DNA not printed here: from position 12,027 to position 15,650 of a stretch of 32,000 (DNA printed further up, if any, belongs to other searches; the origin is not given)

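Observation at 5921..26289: Six copies of a perfect palindrome (core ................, extending to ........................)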

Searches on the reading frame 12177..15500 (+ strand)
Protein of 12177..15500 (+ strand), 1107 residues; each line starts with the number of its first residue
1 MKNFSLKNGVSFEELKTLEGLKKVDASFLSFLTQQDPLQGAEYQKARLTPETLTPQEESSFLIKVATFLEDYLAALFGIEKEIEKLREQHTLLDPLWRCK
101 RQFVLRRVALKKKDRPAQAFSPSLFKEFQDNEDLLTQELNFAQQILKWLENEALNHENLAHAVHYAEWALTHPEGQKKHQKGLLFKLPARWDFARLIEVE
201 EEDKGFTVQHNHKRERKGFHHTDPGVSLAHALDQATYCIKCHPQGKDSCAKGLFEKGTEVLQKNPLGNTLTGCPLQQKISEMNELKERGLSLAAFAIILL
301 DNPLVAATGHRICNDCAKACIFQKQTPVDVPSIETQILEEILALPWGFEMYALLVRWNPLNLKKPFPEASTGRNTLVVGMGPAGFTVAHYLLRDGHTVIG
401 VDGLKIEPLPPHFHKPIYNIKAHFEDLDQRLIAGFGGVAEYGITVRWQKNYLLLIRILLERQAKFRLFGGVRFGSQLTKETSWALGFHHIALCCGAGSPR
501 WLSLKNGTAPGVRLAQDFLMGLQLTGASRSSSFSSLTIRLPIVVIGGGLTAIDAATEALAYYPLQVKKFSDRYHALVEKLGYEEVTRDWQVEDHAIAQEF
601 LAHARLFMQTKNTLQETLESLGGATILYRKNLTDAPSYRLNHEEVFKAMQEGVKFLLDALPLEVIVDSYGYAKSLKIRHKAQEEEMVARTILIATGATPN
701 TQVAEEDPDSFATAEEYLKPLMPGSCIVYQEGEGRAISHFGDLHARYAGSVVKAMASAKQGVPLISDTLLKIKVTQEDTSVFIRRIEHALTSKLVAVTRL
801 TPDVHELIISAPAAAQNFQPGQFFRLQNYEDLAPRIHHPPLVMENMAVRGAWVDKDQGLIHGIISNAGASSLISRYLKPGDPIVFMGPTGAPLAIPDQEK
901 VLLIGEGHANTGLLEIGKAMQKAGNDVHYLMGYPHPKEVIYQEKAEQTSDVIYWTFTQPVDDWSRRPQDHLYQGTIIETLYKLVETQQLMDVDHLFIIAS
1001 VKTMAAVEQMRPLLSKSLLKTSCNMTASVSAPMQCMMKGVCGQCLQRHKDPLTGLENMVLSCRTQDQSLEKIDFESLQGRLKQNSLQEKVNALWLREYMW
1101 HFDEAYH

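Call 8: search_protein_families(library=ncbifam, proteins=[window:12177-15500:+])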
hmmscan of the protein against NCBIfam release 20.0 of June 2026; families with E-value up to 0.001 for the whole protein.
window:12177-15500:+ (1107 aa): 18 families
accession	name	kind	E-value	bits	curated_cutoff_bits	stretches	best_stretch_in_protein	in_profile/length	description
NF005128.0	PRK06567.1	equivalog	1.5e-246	821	1072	2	10-935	7-928/1031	putative bifunctional glutamate synthase subunit beta/2-polyprenylphenol hydroxylase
NF009414.0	PRK12778.1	equivalog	1.4e-30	106.3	1103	2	793-1010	3-199/752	bifunctional dihydroorotate dehydrogenase B NAD binding subunit/NADPH-dependent glutamate synthase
TIGR01316.1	gltA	equivalog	3.3e-20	72.3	471.75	2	268-399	37-160/449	NADPH-dependent glutamate synthase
NF004862.0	PRK06222.1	subfamily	3.7e-19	69.3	220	1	793-1011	3-200/281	sulfide/dihydroorotate dehydrogenase-like FAD/NAD-binding protein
NF009410.0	PRK12771.1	subfamily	2.6e-18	65.9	516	2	271-399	52-165/566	NAD(P)-binding protein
NF009415.0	PRK12779.1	equivalog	3.5e-18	64.9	1519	2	788-1045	647-892/944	putative bifunctional glutamate synthase subunit beta/2-polyprenylphenol hydroxylase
TIGR01317.1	GOGAT_sm_gam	subfamily_domain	2.9e-15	56.1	447.7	1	265-398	50-169/485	glutamate synthase small subunit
NF009413.0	PRK12775.1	equivalog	3.8e-15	54.8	1895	1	809-1086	19-262/1006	putative trifunctional 2-polyprenylphenol hydroxylase/glutamate synthase subunit beta/ferritin domain-containing protein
TIGR03315.1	Se_ygfK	equivalog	2.9e-12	44.9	835.3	1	270-399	448-564/1012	putative selenate reductase subunit YgfK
NF009454.0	PRK12814.1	equivalog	9.7e-12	44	916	1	365-399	186-220/657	putative NADPH-dependent glutamate synthase small subunit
NF009409.0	PRK12770.1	subfamily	2.2e-10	40.2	343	1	489-561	122-195/360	putative glutamate synthase subunit beta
NF000797.0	PRK00054.1-2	equivalog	5.7e-09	35.6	270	1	792-953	17-171/267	dihydroorotate dehydrogenase electron transfer subunit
NF000799.0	PRK00054.1-4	equivalog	2.3e-07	30.2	314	1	798-953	13-163/258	dihydroorotate dehydrogenase electron transfer subunit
TIGR01318.1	gltD_gamma_fam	subfamily_domain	3e-07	29.4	482.95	0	273-400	54-169/467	glutamate synthase, small subunit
NF000796.0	PRK00054.1-1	equivalog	1.5e-06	27.7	224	1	866-1044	59-214/254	dihydroorotate dehydrogenase electron transfer subunit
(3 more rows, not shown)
